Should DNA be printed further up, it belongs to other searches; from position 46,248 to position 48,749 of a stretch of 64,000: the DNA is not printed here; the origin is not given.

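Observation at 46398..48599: STAND NTPase-TPR protein lacking any effector or DNA-binding domain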

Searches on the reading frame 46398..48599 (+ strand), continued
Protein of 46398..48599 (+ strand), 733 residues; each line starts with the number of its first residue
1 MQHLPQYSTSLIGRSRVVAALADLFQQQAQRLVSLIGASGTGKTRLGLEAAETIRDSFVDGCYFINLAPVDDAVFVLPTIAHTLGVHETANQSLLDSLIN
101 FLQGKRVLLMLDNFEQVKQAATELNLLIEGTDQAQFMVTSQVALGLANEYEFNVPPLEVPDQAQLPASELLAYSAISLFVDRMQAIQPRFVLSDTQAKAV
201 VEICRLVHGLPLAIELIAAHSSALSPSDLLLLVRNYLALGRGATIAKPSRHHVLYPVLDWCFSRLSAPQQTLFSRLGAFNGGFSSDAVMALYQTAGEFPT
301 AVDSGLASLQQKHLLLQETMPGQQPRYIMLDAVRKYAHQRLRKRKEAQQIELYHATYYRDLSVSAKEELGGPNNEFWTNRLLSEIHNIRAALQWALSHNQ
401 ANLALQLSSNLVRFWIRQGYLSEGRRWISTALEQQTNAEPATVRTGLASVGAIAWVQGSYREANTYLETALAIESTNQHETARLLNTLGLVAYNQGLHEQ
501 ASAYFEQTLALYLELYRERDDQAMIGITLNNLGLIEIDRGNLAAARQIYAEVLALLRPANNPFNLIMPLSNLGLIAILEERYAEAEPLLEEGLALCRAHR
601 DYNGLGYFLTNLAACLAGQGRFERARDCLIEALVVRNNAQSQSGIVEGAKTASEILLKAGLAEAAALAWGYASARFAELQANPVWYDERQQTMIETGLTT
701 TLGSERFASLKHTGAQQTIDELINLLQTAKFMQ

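Call 11: find_encoding_contigs(protein=P0001, flank=8000, max_places=3)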
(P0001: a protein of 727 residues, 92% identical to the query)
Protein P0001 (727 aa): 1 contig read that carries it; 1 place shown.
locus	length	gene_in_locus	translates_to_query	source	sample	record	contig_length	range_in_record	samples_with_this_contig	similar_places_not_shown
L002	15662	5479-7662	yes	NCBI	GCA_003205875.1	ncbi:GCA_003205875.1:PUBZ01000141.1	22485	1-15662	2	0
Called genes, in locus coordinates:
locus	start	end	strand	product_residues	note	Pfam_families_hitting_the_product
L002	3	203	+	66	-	?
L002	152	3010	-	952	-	PF00912:Transgly, PF00905:Transpeptidase, PF06832:BiPBP_C (faint), PF17957:Big_7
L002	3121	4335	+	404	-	PF00089:Trypsin, PF13365:Trypsin_2, PF13180:PDZ_2, PF17820:PDZ_6 (faint)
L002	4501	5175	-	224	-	-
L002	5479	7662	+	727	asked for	PF13191:AAA_16 (weak), PF13401:AAA_22, PF25872:HTH_77 (weak), PF13424:TPR_12, PF17874:TPR_MalT, PF13424:TPR_12, PF13432:TPR_16 (weak), PF13424:TPR_12, +4 more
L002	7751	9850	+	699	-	PF00270:DEAD, PF04851:ResIII, PF00271:Helicase_C, PF00156:Pribosyltran (weak)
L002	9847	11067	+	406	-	PF02481:DNA_processg_A, PF18306:LDcluster4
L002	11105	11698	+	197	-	-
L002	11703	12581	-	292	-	PF02567:PhzC-PhzF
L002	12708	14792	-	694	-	PF01590:GAF, PF13185:GAF_2, PF13492:GAF_3, PF00989:PAS, PF13188:PAS_8 (faint), PF13426:PAS_9 (weak), PF02518:HATPase_c, PF00072:Response_reg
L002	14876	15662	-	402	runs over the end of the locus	PF13439:Glyco_transf_4, PF13579:Glyco_trans_4_4, PF00534:Glycos_transf_1, PF13692:Glyco_trans_1_4, PF13524:Glyco_trans_1_2 (weak)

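Call 12: find_encoding_contigs(protein=P0004, flank=7000, max_places=2)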
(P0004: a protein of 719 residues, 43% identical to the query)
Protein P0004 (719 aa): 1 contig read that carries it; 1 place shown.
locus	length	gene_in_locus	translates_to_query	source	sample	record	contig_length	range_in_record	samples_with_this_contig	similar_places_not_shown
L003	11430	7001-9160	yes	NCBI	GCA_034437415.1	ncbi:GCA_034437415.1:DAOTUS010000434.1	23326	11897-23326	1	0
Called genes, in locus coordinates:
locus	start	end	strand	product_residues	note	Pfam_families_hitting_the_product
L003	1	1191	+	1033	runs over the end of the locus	PF00072:Response_reg, PF01590:GAF, PF13185:GAF_2, PF13492:GAF_3 (weak), PF01590:GAF (weak), PF13185:GAF_2, PF13492:GAF_3, PF00211:Guanylate_cyc, +2 more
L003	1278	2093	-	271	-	PF02621:VitK2_biosynth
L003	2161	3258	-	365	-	PF04055:Radical_SAM, PF19288:CofH_C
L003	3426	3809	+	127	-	PF00072:Response_reg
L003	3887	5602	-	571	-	PF12450:vWF_A, PF00092:VWA, PF13519:VWA_2, PF13768:VWA_3, PF12034:YfbK_C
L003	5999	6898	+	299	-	PF02567:PhzC-PhzF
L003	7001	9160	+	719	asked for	PF00931:NB-ARC (weak), PF13401:AAA_22 (weak), PF25872:HTH_77 (weak), PF07719:TPR_2 (faint), PF13424:TPR_12 (weak), PF13424:TPR_12, PF17874:TPR_MalT, PF13424:TPR_12 (weak), +4 more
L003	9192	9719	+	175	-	PF25087:GMPPB_C (faint), PF25084:LbH_EIF2B (weak), PF00132:Hexapep (weak)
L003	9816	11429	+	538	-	?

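Call 13: find_encoding_contigs(protein=P0007, flank=7000, max_places=2)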
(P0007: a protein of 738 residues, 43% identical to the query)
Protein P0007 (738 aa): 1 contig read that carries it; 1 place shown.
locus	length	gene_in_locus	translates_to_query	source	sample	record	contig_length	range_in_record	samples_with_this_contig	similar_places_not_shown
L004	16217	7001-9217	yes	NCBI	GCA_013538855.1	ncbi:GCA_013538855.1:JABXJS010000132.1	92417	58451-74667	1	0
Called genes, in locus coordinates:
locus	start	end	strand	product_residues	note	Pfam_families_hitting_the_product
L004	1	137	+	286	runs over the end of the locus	-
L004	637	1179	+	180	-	-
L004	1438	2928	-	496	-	PF02636:Methyltransf_28, PF00515:TPR_1 (faint), PF07719:TPR_2 (faint), PF13424:TPR_12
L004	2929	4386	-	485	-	-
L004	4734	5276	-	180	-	PF00857:Isochorismatase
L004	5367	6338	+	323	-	PF02082:Rrf2 (weak), PF08279:HTH_11, PF19187:HTH_PafC (faint), PF13280:WYL, PF25583:WCX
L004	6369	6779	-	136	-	-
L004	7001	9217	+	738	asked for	PF13191:AAA_16 (weak), PF13401:AAA_22, PF24885:TPR_NPHP3 (faint), PF07719:TPR_2 (faint), PF17874:TPR_MalT, PF13432:TPR_16, PF13374:TPR_10 (weak), PF13424:TPR_12, +2 more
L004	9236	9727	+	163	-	PF04073:tRNA_edit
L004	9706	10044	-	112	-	-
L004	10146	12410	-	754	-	PF01510:Amidase_2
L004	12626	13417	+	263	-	-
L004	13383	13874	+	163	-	-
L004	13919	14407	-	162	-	-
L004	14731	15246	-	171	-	-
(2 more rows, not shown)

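Call 14: find_encoding_contigs(protein=P0009, flank=7000, max_places=2)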
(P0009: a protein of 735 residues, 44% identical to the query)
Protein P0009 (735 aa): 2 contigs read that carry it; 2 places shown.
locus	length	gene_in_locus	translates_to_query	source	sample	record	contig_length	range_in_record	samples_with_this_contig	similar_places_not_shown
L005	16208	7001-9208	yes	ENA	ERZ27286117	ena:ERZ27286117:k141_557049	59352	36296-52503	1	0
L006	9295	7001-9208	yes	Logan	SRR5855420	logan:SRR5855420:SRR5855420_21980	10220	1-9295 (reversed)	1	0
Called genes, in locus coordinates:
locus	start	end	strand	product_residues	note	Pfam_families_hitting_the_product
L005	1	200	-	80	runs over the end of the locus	-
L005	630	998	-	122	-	PF04024:PspC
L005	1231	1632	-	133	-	PF13473:Cupredoxin_1, PF00127:Copper-bind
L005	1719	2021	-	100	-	-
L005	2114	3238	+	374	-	PF12323:HTH_OrfB_IS605, PF01385:OrfB_IS605, PF07282:Cas12f1-like_TNB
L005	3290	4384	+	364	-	PF01555:N6_N4_Mtase, PF18755:RAMA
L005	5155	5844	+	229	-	PF00756:Esterase (faint), PF02230:Abhydrolase_2 (faint)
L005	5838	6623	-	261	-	PF01738:DLH (faint), PF02129:Peptidase_S15 (faint), PF12146:Hydrolase_4, PF00561:Abhydrolase_1, PF12695:Abhydrolase_5 (faint), PF12697:Abhydrolase_6 (weak)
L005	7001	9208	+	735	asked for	PF00931:NB-ARC, PF13401:AAA_22 (weak), PF07719:TPR_2 (faint), PF00515:TPR_1 (faint), PF13176:TPR_7 (faint), PF13424:TPR_12, PF13374:TPR_10 (weak), PF13424:TPR_12, +1 more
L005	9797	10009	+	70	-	-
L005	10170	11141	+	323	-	PF02517:Rce1-like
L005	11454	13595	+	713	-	PF01590:GAF (faint), PF07730:HisKA_3, PF02518:HATPase_c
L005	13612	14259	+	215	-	PF00072:Response_reg, PF00196:GerE, PF08281:Sigma70_r4_2 (weak)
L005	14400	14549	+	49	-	-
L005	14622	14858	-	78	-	-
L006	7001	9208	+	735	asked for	PF00931:NB-ARC, PF13401:AAA_22 (weak), PF07719:TPR_2 (faint), PF00515:TPR_1 (faint), PF13176:TPR_7 (faint), PF13424:TPR_12, PF13374:TPR_10 (weak), PF13424:TPR_12, +1 more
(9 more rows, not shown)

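Call 15: find_related_loci(query=window:46398-48599:+, collection=genome_contigs, flank=10000)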
Query window:46398-48599:+ (733 aa) in genome_contigs; peptide patterns used: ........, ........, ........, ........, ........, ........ (x = any residue, [..] = any of these).
28 stretches matched a pattern; 3 encode a relative of the query (tblastn E <= 1e-3); 2 distinct loci.
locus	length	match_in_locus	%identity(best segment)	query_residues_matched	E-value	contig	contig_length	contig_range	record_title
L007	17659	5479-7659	92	1-731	0e+0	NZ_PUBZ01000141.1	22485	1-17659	Herpetosiphon llansteffanensis strain CA052B NODE_74_length_22485_cov_32_9139_ID_4288, whole genome shotgun sequence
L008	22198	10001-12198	96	1-733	0e+0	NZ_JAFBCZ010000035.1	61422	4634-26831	Herpetosiphon giganteus strain DSM 589 Ga0454001_35, whole genome shotgun sequence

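Call 20: find_encoding_contigs(protein=P0003, flank=6000, max_places=2)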
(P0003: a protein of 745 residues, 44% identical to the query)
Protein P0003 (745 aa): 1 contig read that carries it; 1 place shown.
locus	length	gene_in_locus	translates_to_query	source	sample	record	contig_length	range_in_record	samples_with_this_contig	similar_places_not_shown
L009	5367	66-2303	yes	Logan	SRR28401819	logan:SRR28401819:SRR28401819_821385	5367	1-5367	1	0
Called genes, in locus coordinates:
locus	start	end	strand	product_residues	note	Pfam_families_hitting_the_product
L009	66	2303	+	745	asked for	PF00931:NB-ARC (weak), PF13401:AAA_22, PF07719:TPR_2 (faint), PF13374:TPR_10 (faint), PF13176:TPR_7 (faint), PF13424:TPR_12, PF17874:TPR_MalT (weak), PF13424:TPR_12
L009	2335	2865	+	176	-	PF25084:LbH_EIF2B (weak), PF25087:GMPPB_C (weak), PF00132:Hexapep (weak)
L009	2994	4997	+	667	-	PF00456:Transketolase_N, PF02779:Transket_pyr, PF02780:Transketolase_C, PF22613:Transketolase_C_1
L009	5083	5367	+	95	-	?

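Call 21: find_encoding_contigs(protein=P0005, flank=6000, max_places=2)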
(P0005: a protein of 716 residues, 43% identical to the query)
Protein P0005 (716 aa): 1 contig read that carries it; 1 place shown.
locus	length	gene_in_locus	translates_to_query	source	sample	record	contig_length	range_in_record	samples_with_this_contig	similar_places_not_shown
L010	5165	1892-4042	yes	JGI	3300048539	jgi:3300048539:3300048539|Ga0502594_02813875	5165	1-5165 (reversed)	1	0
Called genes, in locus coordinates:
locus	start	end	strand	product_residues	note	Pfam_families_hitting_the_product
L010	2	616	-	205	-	?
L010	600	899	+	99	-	-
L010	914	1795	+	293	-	PF02567:PhzC-PhzF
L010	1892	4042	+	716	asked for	PF00931:NB-ARC (weak), PF13401:AAA_22 (weak), PF25872:HTH_77 (weak), PF00515:TPR_1 (faint), PF07719:TPR_2 (faint), PF13181:TPR_8 (faint), PF13424:TPR_12, PF13424:TPR_12, +2 more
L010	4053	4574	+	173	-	PF00132:Hexapep (faint), PF25084:LbH_EIF2B (faint), PF25087:GMPPB_C (faint)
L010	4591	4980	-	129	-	PF00520:Ion_trans (weak), PF07885:Ion_trans_2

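Call 22: find_encoding_contigs(protein=P0006, flank=6000, max_places=2)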
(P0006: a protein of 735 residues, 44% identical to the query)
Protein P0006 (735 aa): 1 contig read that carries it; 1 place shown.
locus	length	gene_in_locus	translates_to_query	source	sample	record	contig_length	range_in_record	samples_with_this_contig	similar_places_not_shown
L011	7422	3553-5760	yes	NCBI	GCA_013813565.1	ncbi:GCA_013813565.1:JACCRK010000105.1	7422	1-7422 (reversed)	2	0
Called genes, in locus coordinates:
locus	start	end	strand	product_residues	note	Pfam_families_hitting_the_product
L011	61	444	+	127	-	PF00072:Response_reg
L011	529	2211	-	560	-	PF12450:vWF_A, PF00092:VWA, PF13519:VWA_2, PF13768:VWA_3, PF12034:YfbK_C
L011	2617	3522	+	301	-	PF02567:PhzC-PhzF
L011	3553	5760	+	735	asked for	PF00931:NB-ARC (weak), PF13401:AAA_22, PF25872:HTH_77 (faint), PF13181:TPR_8 (faint), PF00515:TPR_1 (faint), PF07719:TPR_2 (faint), PF13374:TPR_10 (faint), PF13424:TPR_12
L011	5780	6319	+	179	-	PF25084:LbH_EIF2B (faint), PF25087:GMPPB_C (faint), PF00132:Hexapep (weak)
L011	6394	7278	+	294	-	PF04439:Adenyl_transf (faint)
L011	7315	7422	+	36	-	?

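Call 23: find_encoding_contigs(protein=P0011, flank=6000, max_places=2)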
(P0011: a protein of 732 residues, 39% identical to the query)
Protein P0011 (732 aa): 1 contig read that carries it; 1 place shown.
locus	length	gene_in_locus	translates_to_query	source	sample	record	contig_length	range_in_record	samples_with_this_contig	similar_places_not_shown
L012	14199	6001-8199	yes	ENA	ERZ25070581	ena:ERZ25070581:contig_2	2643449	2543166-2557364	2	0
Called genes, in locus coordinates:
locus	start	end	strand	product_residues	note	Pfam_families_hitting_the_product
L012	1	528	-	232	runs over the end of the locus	PF00657:Lipase_GDSL (weak), PF13472:Lipase_GDSL_2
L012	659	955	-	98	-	-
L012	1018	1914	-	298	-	PF00561:Abhydrolase_1, PF12697:Abhydrolase_6, PF12146:Hydrolase_4, PF00326:Peptidase_S9 (faint)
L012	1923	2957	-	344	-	PF01070:FMN_dh (weak), PF01645:Glu_synthase (faint), PF01070:FMN_dh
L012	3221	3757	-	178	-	PF05685:Uma2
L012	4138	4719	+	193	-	PF01844:HNH (weak)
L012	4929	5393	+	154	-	PF13473:Cupredoxin_1, PF06525:SoxE (weak), PF00127:Copper-bind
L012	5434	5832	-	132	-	PF13380:CoA_binding_2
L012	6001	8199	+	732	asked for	PF00931:NB-ARC (weak), PF13401:AAA_22 (weak), PF13374:TPR_10 (faint), PF13424:TPR_12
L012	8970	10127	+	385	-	PF13439:Glyco_transf_4, PF00534:Glycos_transf_1, PF13692:Glyco_trans_1_4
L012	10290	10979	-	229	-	PF01027:Bax1-I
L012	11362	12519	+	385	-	PF02463:SMC_N, PF13175:AAA_15 (weak), PF13476:AAA_23, PF13304:AAA_21 (faint)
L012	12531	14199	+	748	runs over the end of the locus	PF00580:UvrD-helicase, PF13245:AAA_19, PF13361:UvrD_C, PF13538:UvrD_C_2, PF21196:PcrA_UvrD_tudor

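Call 43: predict_structure(alignment_id=A1)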
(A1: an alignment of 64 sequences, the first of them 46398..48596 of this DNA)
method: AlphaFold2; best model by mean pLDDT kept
length: 733 residues; sequences in the alignment: 64
mean_pLDDT: 93.7   pTM: 0.91
mean pLDDT of the five models: 93.7, 92.3, 91.6, 91.5, 90.7
residues with pLDDT >= 90: 632; 70-90: 87; 50-70: 14; < 50: 0
segments of 3 or more residues with pLDDT < 50: none
pLDDT, mean of each block of 10 residues (from residue 1): 83 92 90 95 95 95 96 96 90 91 96 97 97 97 96 96 93 96 95 96 95 95 92 87 60 90 94 96 94 76 93 93 90 96 96 97 93 90 96 97 98 92 96 95 98 93 97 95 97 94 98 85 93 96 98 93 92 97 98 92 92 98 98 91 93 98 98 93 90 97 98 98 97 78
secondary structure, 60 per line:
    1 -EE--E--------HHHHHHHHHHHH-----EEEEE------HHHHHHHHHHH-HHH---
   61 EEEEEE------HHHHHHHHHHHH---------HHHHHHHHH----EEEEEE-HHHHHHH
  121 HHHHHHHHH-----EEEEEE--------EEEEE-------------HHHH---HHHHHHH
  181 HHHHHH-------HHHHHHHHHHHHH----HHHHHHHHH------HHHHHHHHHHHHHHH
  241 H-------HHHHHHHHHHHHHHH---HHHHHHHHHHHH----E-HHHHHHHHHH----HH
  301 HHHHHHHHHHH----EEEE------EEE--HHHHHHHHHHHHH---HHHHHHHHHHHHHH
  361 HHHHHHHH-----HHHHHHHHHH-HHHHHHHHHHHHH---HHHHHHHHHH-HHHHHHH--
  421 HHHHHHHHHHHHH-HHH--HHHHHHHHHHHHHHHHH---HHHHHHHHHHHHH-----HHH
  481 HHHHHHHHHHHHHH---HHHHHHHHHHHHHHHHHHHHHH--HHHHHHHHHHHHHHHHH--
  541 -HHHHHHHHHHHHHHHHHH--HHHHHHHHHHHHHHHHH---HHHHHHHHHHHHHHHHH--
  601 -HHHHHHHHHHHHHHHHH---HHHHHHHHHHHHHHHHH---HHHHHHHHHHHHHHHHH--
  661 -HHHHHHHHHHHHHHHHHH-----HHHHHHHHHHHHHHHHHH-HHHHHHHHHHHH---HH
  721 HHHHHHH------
elements in order (helices of 4 or more, strands of 3 or more residues): H15-26 E32-36 H43-53 E61-66 H73-84 H94-102 E107-112 H114-129 E135-140 E149-153 H167-170 H174-186 H194-206 H211-219 H226-241 H249-263 H267-278 H285-294 H299-311 E316-319 E326-328 H331-343 H347-368 H374-383 H385-397 H401-410 H412-418 H421-433 H440-456 H460-472 H478-494 H498-519 H522-538 H542-559 H562-578 H582-598 H602-618 H622-638 H642-658 H662-679 H685-702 H704-715 H719-727
